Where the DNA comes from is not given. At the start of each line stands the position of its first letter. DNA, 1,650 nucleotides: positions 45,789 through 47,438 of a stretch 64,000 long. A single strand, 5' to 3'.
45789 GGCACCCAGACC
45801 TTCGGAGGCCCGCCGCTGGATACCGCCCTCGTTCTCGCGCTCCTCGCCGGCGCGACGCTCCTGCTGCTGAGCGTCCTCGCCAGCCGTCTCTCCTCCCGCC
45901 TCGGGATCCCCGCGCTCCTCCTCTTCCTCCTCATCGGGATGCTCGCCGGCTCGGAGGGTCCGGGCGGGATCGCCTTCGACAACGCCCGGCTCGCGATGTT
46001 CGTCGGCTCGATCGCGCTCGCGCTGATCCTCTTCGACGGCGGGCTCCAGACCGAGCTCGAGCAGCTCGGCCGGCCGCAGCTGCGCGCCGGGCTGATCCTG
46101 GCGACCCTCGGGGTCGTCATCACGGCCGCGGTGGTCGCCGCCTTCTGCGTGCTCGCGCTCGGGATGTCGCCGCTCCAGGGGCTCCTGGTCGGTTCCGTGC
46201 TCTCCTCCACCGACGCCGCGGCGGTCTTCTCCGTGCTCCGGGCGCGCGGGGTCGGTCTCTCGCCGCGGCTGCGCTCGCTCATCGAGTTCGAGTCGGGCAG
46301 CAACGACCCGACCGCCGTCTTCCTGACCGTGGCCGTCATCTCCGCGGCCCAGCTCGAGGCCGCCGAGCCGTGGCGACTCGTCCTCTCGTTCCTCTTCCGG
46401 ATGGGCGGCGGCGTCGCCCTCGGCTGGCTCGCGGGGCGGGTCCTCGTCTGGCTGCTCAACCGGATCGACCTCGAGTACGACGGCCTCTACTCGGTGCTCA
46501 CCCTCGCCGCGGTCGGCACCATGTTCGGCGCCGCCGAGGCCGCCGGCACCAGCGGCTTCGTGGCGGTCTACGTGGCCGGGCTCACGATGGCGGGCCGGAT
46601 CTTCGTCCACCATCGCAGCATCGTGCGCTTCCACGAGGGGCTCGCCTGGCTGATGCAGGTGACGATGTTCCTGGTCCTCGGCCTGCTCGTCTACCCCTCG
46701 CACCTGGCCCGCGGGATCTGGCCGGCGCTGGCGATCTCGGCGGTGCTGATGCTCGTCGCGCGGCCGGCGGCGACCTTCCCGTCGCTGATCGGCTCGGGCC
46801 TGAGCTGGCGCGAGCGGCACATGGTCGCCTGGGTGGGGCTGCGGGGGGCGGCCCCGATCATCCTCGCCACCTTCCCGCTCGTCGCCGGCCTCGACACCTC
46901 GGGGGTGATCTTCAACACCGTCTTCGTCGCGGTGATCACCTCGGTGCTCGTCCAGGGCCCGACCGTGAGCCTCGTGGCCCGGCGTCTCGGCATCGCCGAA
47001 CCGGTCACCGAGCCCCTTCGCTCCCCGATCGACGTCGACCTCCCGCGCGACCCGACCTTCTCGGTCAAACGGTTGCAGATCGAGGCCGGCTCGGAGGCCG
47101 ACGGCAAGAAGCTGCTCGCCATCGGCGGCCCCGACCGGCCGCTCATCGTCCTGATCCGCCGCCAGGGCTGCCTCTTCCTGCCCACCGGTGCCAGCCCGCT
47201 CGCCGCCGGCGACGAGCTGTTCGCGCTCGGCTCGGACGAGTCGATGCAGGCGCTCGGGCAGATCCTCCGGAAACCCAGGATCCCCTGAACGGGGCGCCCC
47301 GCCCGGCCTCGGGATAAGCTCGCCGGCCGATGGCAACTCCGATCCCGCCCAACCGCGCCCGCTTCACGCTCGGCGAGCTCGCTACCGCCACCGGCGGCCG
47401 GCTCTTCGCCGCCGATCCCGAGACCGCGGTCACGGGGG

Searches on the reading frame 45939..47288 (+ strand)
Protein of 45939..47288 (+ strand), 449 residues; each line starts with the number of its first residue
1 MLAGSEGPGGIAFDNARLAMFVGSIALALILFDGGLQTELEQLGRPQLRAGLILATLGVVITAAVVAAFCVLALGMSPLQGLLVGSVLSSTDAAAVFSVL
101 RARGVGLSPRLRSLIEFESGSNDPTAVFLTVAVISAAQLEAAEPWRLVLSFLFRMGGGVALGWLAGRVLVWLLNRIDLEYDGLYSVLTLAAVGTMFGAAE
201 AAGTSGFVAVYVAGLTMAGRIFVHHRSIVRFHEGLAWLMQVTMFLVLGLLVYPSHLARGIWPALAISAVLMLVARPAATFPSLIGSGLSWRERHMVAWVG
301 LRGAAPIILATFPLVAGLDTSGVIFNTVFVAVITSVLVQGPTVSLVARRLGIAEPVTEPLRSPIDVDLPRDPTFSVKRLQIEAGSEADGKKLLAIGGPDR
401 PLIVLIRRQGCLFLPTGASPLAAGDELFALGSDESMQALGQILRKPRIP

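Call 9: search_protein_families(library=pfam, proteins=[window:45939-47288:+])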
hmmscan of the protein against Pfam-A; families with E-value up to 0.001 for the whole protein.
window:45939-47288:+ (449 aa): 2 families
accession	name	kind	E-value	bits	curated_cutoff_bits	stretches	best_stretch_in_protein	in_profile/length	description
PF00999.27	Na_H_Exchanger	-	3.6e-47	161.4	26.2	1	21-347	45-373/375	Sodium/hydrogen exchanger, transmembrane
PF02080.26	TrkA_C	-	4.1e-06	27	27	1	379-442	4-69/71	TrkA-C domain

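Call 10: search_protein_families(library=ncbifam, proteins=[window:45939-47288:+])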
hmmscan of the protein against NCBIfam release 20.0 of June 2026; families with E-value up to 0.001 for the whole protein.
window:45939-47288:+ (449 aa): 7 families
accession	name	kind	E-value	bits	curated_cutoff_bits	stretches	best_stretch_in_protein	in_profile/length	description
NF003716.0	PRK05326.1-3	equivalog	3.5e-145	484.3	355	1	1-443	41-481/499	potassium/proton antiporter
NF003715.0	PRK05326.1-2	equivalog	6e-131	437.6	309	1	1-445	41-480/595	potassium/proton antiporter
NF003714.0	PRK05326.1-1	equivalog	4.3e-100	335.7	471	1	1-443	43-483/577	potassium/proton antiporter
TIGR00831.1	a_cpa1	equivalog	3.2e-18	65.5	279.6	1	27-356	56-413/525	Na+/H+ antiporter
TIGR00840.1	b_cpa1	equivalog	5e-10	38.4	251.25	1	30-353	76-418/559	sodium/hydrogen exchanger 3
NF007039.0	PRK09496.3-2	equivalog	3.1e-05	23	293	1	375-444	152-221/446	Trk system potassium transporter TrkA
NF007041.0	PRK09496.3-4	equivalog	0.00037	19.4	386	1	379-445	155-221/450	Trk system potassium transporter TrkA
